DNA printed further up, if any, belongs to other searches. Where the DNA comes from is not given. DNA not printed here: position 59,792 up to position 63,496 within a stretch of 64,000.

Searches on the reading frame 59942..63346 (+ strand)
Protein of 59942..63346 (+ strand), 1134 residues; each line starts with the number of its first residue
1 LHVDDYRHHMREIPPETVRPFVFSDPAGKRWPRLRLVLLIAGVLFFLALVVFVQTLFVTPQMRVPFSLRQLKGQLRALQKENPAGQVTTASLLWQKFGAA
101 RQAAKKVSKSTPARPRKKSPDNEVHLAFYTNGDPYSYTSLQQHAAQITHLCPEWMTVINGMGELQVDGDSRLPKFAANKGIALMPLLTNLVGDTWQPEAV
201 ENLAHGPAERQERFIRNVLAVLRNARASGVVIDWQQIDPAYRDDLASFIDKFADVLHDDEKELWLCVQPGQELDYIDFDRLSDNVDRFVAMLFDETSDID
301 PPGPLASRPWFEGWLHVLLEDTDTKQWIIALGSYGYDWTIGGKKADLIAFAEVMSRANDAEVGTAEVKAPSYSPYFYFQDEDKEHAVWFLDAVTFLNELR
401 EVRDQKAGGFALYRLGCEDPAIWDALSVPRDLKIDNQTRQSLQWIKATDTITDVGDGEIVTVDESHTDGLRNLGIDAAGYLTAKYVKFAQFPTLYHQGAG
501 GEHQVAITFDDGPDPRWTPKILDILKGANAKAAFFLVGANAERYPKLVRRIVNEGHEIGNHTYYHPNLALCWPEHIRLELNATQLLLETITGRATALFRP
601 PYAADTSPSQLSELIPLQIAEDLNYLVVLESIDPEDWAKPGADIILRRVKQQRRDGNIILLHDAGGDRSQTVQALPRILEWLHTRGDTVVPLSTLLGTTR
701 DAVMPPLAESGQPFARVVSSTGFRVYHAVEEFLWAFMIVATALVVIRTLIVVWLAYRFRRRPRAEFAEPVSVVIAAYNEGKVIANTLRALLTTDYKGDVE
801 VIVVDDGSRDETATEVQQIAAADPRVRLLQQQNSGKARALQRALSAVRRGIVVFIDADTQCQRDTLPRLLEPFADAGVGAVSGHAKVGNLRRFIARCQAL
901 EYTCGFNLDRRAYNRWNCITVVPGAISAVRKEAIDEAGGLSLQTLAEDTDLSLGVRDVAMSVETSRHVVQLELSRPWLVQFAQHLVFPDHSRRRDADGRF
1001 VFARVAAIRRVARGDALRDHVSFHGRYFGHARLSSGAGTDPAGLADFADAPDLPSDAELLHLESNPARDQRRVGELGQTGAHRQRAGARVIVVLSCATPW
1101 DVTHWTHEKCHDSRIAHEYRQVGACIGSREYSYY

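Call 78: search_protein_families(library=pfam, proteins=[window:59942-63346:+], max_evalue=0.00001)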
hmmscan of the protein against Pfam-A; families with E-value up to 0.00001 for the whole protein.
window:59942-63346:+ (1134 aa): 7 families
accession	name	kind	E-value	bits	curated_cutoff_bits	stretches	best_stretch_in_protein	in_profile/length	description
PF01522.26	Polysacc_deac_1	-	4.3e-34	117.6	23.1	1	500-605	4-108/124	Polysaccharide deacetylase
PF00535.33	Glycos_transf_2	-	1.9e-30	106.5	23.3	1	771-934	1-164/168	Glycosyl transferase family 2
PF13641.12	Glyco_tranf_2_3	-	1.2e-25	91.4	27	1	769-955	2-194/230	Glycosyltransferase like family 2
PF13506.12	Glyco_transf_21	-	1.6e-13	50.9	21.7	1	835-984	17-168/174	Glycosyl transferase family 21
PF13632.12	Glyco_trans_2_3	-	1.4e-10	41.8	27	1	851-959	1-110/198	Glycosyl transferase family group 2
PF00704.34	Glyco_hydro_18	-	2.5e-10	41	29.6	1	202-415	82-314/317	Glycosyl hydrolases family 18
PF10111.15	Glyco_tranf_2_2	-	7.5e-09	35.9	27.3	1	771-870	1-103/276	Glycosyltransferase like family 2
